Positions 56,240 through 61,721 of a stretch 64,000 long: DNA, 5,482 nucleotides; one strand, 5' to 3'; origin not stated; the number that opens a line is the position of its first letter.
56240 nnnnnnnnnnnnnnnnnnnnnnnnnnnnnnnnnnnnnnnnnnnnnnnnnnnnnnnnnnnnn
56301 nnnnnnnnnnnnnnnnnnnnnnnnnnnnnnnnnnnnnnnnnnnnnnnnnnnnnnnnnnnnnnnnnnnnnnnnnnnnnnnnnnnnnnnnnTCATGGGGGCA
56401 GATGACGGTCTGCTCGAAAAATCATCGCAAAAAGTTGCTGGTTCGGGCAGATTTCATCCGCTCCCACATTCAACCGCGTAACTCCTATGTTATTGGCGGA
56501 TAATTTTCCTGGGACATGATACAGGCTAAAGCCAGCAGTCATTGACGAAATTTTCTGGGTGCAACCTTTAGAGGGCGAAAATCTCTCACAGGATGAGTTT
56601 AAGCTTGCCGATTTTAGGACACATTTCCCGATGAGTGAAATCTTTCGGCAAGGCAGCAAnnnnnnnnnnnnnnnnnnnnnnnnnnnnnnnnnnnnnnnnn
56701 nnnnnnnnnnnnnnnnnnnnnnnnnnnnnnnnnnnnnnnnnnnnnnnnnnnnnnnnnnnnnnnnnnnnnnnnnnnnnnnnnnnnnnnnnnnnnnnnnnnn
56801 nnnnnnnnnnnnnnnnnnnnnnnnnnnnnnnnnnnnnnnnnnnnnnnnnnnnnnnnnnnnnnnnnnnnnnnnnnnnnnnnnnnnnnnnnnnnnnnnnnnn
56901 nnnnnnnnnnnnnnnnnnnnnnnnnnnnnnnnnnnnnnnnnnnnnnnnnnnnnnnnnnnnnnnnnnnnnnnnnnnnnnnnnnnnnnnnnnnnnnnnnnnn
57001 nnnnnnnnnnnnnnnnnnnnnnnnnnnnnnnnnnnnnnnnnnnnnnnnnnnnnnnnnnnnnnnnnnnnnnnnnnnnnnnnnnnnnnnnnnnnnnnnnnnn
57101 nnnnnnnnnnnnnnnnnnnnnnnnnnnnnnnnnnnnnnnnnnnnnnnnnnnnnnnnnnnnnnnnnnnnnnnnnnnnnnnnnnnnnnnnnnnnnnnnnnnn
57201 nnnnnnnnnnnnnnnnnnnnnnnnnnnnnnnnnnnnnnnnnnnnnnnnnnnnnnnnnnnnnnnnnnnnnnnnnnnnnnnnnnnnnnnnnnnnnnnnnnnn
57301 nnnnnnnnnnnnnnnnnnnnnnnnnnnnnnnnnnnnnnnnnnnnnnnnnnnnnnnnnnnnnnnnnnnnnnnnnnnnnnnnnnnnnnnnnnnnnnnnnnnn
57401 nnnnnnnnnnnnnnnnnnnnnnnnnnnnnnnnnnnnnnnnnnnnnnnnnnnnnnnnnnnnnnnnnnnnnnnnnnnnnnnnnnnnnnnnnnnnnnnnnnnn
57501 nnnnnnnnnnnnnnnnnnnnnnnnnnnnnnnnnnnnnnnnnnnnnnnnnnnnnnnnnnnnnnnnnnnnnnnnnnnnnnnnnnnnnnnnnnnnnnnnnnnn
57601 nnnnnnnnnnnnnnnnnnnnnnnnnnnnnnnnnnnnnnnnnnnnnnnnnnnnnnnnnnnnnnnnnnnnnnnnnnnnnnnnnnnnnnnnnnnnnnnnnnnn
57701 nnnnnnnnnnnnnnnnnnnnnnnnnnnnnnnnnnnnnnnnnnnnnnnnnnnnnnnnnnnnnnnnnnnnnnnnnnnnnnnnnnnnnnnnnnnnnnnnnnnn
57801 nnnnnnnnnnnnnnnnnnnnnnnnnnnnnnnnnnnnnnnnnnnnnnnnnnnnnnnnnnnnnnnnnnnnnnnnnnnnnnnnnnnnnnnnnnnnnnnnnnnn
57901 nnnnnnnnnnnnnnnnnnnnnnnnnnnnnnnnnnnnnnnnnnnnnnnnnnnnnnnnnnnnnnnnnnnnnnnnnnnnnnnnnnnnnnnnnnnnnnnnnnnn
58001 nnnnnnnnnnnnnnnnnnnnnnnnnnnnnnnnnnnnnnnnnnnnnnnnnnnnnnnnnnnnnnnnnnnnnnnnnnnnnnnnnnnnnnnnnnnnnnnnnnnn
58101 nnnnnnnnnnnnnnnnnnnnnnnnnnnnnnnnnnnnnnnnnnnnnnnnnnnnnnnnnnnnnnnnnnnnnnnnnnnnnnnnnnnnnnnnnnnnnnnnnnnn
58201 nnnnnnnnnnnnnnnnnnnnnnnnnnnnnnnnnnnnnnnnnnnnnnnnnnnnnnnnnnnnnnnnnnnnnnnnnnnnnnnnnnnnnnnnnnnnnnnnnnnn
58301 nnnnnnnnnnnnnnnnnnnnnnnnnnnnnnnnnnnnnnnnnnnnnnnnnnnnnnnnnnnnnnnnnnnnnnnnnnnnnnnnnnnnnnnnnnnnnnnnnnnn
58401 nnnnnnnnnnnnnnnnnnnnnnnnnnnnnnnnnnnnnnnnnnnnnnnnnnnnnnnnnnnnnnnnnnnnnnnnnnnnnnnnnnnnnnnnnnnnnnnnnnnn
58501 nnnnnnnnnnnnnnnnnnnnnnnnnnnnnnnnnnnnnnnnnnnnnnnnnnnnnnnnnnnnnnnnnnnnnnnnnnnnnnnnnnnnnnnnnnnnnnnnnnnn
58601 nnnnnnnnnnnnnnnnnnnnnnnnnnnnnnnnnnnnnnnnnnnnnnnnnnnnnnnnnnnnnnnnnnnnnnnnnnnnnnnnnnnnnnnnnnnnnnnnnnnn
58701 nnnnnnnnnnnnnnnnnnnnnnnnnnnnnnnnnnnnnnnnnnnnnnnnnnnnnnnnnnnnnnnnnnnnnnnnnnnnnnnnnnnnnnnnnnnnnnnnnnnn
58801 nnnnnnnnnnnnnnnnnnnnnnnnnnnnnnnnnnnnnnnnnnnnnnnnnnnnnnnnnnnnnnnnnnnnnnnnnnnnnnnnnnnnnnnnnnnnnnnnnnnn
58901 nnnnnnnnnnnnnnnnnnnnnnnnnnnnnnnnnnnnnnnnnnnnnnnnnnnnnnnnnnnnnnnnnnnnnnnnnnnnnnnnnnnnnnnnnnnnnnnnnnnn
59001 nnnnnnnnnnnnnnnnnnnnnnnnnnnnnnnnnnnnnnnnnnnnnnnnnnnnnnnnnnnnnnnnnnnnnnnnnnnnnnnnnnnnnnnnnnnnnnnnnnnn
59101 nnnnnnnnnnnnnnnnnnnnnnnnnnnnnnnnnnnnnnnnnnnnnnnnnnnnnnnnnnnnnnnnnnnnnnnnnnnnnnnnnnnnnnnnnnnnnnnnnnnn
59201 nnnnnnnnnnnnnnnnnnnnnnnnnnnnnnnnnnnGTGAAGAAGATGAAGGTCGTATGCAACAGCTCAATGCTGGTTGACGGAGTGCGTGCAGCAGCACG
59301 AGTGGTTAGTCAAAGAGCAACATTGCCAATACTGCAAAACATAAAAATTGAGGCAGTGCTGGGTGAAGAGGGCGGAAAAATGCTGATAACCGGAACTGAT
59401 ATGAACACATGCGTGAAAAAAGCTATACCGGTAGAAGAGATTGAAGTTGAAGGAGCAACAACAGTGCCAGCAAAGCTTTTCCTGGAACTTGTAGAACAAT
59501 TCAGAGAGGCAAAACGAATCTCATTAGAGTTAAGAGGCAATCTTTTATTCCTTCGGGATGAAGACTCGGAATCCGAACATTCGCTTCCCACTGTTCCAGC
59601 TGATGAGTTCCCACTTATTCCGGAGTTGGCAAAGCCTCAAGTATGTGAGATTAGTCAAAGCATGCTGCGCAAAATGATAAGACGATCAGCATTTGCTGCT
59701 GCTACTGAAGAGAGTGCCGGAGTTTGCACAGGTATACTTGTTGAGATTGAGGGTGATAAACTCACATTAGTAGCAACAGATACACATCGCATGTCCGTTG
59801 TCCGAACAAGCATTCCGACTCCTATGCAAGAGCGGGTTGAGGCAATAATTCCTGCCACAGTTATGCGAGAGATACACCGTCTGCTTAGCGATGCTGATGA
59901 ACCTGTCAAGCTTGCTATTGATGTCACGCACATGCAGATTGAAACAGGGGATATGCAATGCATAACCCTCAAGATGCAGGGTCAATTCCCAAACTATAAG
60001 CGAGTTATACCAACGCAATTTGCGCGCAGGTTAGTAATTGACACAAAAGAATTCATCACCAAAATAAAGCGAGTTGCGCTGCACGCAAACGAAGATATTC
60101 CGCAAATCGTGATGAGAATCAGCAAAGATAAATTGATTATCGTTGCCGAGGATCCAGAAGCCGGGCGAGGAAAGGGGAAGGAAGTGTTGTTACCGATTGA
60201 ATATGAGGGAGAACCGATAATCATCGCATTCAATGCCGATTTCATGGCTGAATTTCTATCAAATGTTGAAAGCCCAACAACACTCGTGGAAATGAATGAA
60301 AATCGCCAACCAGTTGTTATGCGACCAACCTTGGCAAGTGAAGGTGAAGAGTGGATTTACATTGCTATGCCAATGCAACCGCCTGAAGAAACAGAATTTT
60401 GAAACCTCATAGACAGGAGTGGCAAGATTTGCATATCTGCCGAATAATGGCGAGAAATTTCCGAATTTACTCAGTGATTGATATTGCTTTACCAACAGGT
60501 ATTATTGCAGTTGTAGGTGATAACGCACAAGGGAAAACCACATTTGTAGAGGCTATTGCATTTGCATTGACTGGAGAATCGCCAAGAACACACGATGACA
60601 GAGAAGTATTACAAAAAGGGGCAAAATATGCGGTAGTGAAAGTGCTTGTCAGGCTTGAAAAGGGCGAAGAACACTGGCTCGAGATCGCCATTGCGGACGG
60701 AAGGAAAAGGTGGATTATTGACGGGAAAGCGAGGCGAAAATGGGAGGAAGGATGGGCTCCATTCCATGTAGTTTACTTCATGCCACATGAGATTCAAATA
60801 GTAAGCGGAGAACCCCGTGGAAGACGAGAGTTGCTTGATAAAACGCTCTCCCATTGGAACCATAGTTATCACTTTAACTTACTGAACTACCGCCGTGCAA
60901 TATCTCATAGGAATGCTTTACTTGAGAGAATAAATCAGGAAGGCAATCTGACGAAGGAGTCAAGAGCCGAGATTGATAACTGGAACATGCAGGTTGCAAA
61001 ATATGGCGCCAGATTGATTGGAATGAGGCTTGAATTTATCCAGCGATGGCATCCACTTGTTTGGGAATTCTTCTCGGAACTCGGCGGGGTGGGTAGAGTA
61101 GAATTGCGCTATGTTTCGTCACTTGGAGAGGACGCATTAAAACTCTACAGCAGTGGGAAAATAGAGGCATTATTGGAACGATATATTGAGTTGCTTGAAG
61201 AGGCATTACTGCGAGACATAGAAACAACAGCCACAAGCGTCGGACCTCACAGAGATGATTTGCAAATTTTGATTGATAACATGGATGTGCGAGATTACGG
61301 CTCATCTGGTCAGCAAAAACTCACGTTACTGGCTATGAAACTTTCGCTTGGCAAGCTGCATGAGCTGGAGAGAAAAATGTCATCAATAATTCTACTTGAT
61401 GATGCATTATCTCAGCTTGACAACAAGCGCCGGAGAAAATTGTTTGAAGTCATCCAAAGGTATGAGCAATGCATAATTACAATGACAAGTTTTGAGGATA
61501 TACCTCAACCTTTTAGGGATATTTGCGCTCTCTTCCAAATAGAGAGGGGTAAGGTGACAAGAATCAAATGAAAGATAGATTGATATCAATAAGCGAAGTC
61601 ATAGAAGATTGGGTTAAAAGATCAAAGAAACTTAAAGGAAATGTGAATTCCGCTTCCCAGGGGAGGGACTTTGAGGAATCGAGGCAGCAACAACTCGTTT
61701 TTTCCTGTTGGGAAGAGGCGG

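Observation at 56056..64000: Compositional step: dnaA-oriC-dnaN-recF-DUF721 and the following genes look about 10 G+C points lower than the rest of the window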

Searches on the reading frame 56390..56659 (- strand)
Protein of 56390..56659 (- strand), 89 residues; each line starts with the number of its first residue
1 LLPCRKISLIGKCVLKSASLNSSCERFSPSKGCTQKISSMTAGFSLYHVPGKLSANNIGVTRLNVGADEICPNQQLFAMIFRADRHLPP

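Call 42: search_protein_families(library=pfam, proteins=[window:56390-56659:-], max_evalue=0.01)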
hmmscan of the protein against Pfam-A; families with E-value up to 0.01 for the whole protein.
window:56390-56659:- (89 aa): 0 families

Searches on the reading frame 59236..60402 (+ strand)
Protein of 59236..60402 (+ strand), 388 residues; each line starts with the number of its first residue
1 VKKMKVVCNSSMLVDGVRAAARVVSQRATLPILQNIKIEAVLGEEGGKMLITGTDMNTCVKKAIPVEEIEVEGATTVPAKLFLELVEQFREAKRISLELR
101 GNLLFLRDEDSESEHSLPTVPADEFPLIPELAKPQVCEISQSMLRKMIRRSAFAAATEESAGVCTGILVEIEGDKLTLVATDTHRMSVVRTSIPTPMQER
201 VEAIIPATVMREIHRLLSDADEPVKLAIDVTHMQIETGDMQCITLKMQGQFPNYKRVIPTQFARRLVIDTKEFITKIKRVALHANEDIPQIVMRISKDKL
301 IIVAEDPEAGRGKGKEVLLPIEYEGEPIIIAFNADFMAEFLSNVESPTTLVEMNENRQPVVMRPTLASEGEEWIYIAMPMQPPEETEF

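Call 8: search_protein_families(library=pfam, proteins=[window:59236-60402:+])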
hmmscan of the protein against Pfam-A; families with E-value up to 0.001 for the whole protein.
window:59236-60402:+ (388 aa): 3 families
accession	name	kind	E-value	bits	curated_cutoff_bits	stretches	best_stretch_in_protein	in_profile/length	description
PF02767.21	DNA_pol3_beta_2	-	3.8e-28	98.5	27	1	138-253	1-116/116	DNA polymerase III beta subunit, central domain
PF00712.24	DNA_pol3_beta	-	8.7e-28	97.3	24.4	2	4-129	1-120/120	DNA polymerase III beta subunit, N-terminal domain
PF02768.20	DNA_pol3_beta_3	-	1e-19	70.9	27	1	255-370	1-113/121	DNA polymerase III beta subunit, C-terminal domain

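Call 49: find_homologous_proteins(query=window:59245-60402:+, max_evalue=1e-20)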
Query window:59245-60402:+ (385 aa): 714 proteins with E <= 1e-20 among 6228 candidates; the best 120 are listed.
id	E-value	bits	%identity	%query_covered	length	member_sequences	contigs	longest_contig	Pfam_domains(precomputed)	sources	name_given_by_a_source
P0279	1.2e-244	829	100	100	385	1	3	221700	PF00712.25,PF02768.21,PF02767.22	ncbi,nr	ncbi:MAG: DNA polymerase III subunit beta [Armatimonadota bacterium]|nr:DNA polymerase III subunit b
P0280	4.6e-217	738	87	100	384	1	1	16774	PF00712.25,PF02768.21,PF02767.22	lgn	-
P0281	1.1e-216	737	87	100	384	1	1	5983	PF00712.25,PF02768.21,PF02767.22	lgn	-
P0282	5.9e-216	734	86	100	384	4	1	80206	PF00712.25,PF02768.21,PF02767.22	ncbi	-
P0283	7.7e-213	724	86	100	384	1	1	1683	PF00712.25,PF02768.21,PF02767.22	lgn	-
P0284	1.3e-212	723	86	100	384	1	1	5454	PF00712.25,PF02768.21,PF02767.22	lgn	-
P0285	8.2e-198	675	78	100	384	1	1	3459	PF00712.25,PF02768.21,PF02767.22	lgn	-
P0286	1.0e-186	638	75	99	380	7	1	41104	PF00712.25,PF02768.21,PF02767.22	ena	-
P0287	4.9e-130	452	55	100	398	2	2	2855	PF00712.25,PF02768.21,PF02767.22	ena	-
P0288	5.0e-74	268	36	99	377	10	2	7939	PF00712.25,PF02768.21,PF02767.22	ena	-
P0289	8.7e-67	244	35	98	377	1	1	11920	PF00712.25,PF02768.21,PF02767.22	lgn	-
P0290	2.1e-66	243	36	98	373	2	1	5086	PF00712.25,PF02768.21,PF02767.22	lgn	-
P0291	1.5e-63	233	37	98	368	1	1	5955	PF00712.25,PF02768.21,PF02767.22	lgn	-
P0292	2.6e-63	232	37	98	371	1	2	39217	PF00712.25,PF02768.21,PF02767.22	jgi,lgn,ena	-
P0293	2.7e-62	229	37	98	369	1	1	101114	PF00712.25,PF02768.21,PF02767.22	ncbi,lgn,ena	-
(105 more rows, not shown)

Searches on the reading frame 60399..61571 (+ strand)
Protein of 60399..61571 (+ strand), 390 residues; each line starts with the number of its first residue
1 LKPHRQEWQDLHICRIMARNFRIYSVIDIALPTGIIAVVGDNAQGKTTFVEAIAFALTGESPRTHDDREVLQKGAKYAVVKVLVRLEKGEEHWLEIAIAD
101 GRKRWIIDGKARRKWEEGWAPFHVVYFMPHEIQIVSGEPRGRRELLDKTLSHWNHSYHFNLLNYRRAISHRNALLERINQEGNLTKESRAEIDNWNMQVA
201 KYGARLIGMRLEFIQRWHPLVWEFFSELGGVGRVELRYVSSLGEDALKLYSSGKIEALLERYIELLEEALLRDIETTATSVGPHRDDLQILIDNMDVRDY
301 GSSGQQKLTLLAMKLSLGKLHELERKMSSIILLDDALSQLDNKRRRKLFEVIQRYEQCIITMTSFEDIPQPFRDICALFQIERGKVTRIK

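Call 8: search_protein_families(library=pfam, proteins=[window:60399-61571:+])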
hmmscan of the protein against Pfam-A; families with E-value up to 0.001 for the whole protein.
window:60399-61571:+ (390 aa): 5 families
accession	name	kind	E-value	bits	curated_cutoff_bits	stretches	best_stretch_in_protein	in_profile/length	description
PF02463.25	SMC_N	-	5.6e-14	52.5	40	1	13-362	2-196/220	RecF/RecN/SMC N terminal domain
PF13476.12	AAA_23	-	1.6e-13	52.2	27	1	16-269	2-166/201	AAA domain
PF13175.12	AAA_15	-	1.3e-05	25.5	32.1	1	13-59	3-49/374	AAA ATPase domain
PF13558.12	SbcC_Walker_B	-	9.7e-05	23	27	1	299-353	31-89/90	SbcC/RAD50-like, Walker B motif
PF13304.12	AAA_21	-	0.00027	21.6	27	0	35-60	1-29/304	AAA domain, putative AbiEii toxin, Type IV TA system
